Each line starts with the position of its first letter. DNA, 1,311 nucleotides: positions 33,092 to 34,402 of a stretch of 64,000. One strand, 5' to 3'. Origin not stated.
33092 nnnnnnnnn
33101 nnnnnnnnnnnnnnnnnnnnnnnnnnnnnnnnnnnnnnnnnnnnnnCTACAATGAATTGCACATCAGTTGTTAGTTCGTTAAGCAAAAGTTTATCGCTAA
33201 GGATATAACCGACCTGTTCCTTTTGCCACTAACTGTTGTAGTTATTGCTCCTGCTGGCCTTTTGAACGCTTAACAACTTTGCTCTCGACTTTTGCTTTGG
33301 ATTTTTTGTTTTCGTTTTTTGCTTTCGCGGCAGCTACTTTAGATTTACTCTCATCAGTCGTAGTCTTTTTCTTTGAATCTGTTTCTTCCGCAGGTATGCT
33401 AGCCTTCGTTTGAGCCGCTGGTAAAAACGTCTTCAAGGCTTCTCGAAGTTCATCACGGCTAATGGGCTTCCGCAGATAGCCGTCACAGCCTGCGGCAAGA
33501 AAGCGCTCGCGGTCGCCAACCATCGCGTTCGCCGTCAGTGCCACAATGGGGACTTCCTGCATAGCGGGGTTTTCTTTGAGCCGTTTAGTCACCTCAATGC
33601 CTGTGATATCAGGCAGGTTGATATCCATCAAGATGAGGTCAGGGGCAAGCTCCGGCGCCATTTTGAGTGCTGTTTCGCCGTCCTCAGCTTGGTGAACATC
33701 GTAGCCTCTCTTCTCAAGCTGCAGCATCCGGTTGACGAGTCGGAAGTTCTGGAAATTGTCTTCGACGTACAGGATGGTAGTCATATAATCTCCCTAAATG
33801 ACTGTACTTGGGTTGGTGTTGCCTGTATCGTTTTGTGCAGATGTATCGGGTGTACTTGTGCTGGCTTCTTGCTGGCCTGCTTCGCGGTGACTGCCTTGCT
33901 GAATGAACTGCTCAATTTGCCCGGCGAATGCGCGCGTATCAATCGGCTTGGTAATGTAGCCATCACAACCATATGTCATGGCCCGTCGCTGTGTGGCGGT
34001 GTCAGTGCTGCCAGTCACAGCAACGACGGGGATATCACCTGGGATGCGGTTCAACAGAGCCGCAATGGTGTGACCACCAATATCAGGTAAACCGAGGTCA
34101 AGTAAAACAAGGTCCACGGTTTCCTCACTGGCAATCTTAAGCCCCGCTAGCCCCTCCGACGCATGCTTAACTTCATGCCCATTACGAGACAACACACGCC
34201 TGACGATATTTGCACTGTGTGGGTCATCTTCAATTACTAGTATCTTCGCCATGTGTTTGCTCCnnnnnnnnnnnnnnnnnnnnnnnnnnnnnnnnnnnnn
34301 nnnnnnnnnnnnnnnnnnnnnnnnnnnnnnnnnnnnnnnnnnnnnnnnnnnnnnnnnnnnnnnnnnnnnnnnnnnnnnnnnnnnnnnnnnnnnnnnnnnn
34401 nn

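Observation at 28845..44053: Receiver-rich signalling island with no recognisable transcriptional output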

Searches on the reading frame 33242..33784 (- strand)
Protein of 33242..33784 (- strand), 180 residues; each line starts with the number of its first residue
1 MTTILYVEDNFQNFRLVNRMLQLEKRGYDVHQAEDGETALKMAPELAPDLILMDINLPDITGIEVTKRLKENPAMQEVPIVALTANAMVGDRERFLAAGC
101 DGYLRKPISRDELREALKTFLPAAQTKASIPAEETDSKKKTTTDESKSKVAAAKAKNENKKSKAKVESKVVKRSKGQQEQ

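Call 3: search_protein_families(library=pfam, proteins=[window:33242-33784:-], max_evalue=0.01)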
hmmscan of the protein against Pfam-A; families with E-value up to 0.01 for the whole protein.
window:33242-33784:- (180 aa): 2 families
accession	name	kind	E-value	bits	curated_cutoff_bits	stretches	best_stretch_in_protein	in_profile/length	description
PF00072.30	Response_reg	-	7.9e-29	100.5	30.2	1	4-117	1-110/111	Response regulator receiver domain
PF20161.5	VpsR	-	0.0003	20.9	23.7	1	21-117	25-120/121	VpsR domain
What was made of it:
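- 33242..33784 (-): REC180: stand-alone receiver (Asp54). This is the most widely conserved receiver type of the module. It resembles hybrid-kinase receivers and carries a non-conserved Lys-rich tail (aa 118-180). Pfam E 8e-29 (call 3).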

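Call 10: search_protein_families(library=ncbifam, proteins=[window:33242-33784:-], max_evalue=0.001)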
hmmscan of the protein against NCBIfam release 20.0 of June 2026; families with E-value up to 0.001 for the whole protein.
window:33242-33784:- (180 aa): 97 families (the best 25 are shown)
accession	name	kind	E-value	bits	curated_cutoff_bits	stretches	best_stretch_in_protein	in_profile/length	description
NF008318.0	PRK11107.1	equivalog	7.5e-31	107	890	1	3-157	669-821/920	two-component sensor histidine kinase BarA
NF038297.2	hybrid_HK_HrmK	equivalog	6.5e-26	91.1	725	1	3-116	492-603/607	hybrid histidine kinase/response regulator HrmK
NF008302.0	PRK11091.1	equivalog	9.3e-26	90.2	838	1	3-140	527-662/779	aerobic respiration two-component sensor histidine kinase ArcB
TIGR02956.1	TMAO_torS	equivalog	3.2e-25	88.4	676.5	1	3-166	703-859/967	TMAO reductase system sensor histidine kinase/response regulator TorS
NF011874.0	PRK15347.1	equivalog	7.7e-25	87.1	852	1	3-150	692-838/921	two component system sensor kinase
NF007135.0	PRK09581.1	equivalog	1.4e-24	86.8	474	1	2-157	3-151/457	PleD family two-component system response regulator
TIGR02154.1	PhoB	equivalog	1.7e-24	86.4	296.2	1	3-129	4-128/226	phosphate regulon transcriptional regulator PhoB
NF045944.1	ResRegRpaBCyano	equivalog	2.9e-22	79.2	330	1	18-133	10-124/229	response regulator transcription factor RpaB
NF008099.0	PRK10841.1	equivalog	6.3e-21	73.9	920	1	3-121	826-940/949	two-component system sensor histidine kinase RcsC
NF041947.1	LuxQ_Vibrio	equivalog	6.6e-21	73.9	1200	1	3-120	724-838/843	quorum-sensing autoinducer 2 sensor kinase/phosphatase LuxQ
NF041733.1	resp_reg_CseB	equivalog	6.1e-19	68.3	350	1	3-143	2-139/228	two-component system response regulator CseB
NF040534.1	resp_reg_YycF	equivalog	1.3e-18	67.1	340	1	21-138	18-131/231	response regulator YycF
NF040689.1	MtrAB_MtrA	equivalog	1.5e-18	67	300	1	21-127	16-119/219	MtrAB system response regulator MtrA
NF053854.1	RespRegPhoBBctds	equivalog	1.8e-18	66.7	270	1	5-147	2-144/225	two-component system response regulator PhoB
NF008296.0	PRK11083.1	equivalog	6.4e-18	65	273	1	3-151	5-146/228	two-component system response regulator CreB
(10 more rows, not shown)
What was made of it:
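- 33242..33784 (-): Best NCBIfam hits are the receivers of BarA, ArcB and TorS (call 10).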

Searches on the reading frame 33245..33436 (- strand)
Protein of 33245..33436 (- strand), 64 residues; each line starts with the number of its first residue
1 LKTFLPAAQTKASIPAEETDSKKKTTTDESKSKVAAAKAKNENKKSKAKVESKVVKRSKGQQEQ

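Call 74: search_protein_families(library=pfam, proteins=[window:33245-33436:-], max_evalue=10)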
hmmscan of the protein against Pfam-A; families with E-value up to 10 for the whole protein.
seq(64 aa): 2 families
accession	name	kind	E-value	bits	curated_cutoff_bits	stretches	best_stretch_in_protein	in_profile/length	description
PF20524.3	DUF6739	-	1.8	6.9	27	1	7-59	483-535/691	Family of unknown function (DUF6739)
PF15776.10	PRR22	-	6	6.6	27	1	5-48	310-352/366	Proline-rich protein family 22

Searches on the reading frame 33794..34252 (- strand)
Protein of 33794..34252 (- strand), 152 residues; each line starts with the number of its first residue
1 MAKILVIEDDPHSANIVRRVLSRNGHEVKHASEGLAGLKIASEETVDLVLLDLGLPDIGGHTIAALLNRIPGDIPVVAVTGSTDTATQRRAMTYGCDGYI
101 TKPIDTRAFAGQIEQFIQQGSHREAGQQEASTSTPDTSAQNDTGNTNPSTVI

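Call 3: search_protein_families(library=pfam, proteins=[window:33794-34252:-], max_evalue=0.01)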
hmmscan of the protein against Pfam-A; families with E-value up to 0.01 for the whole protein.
window:33794-34252:- (152 aa): 1 family
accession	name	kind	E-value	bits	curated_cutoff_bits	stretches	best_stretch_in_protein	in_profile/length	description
PF00072.30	Response_reg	-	4.3e-24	85.2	30.2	1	4-109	1-106/111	Response regulator receiver domain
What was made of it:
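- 33794..34252 (-): REC152: stand-alone receiver (Asp52) with a low-complexity S/T/Q tail. It is a lineage-specific addition. Pfam E 4e-24 (call 3).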

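Call 10: search_protein_families(library=ncbifam, proteins=[window:33794-34252:-], max_evalue=0.001)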
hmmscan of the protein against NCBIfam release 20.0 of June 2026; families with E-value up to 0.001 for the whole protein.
window:33794-34252:- (152 aa): 99 families (the best 25 are shown)
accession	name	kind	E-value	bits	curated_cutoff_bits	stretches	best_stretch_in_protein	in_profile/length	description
NF041733.1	resp_reg_CseB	equivalog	5.5e-18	65.2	350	1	3-133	2-131/228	two-component system response regulator CseB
NF008296.0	PRK11083.1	equivalog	7.6e-18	64.8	273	1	2-130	4-131/228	two-component system response regulator CreB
TIGR01387.1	cztR_silR_copR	subfamily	1e-17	64.5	279.2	1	4-128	1-125/218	heavy metal response regulator transcription factor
NF045991.1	RespRegCtrARhodob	equivalog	1.6e-17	64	350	1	3-119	2-118/224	response regulator transcription factor CtrA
TIGR02956.1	TMAO_torS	equivalog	3.9e-17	61.6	676.5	1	2-144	702-848/967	TMAO reductase system sensor histidine kinase/response regulator TorS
NF008302.0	PRK11091.1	equivalog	4.3e-17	61.6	838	1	3-133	527-659/779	aerobic respiration two-component sensor histidine kinase ArcB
NF040689.1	MtrAB_MtrA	equivalog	7.3e-17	61.4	300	1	4-123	1-119/219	MtrAB system response regulator MtrA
NF011874.0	PRK15347.1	equivalog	9.8e-17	60.3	852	1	3-123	692-816/921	two component system sensor kinase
NF007005.1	PRK09468.1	equivalog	6e-16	58.6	331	1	2-127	4-129/237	osmolarity response regulator transcription factor OmpR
NF007135.0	PRK09581.1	equivalog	1.3e-15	57.2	474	1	1-110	2-113/457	PleD family two-component system response regulator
NF008034.0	PRK10766.1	equivalog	4.7e-15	55.7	275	1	3-118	4-118/231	two-component system response regulator TorR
NF040534.1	resp_reg_YycF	equivalog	7.6e-15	54.8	340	1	3-129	2-127/231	response regulator YycF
NF000402.1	vanR-B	exception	1.5e-14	54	480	1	3-118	4-118/219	vancomycin resistance response regulator transcription factor VanR-B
NF045944.1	ResRegRpaBCyano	equivalog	1.6e-14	53.9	330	1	5-129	1-124/229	response regulator transcription factor RpaB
NF012023.0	PRK15479.1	equivalog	2.2e-14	53.5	337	1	3-121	2-120/224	transcriptional regulator TctD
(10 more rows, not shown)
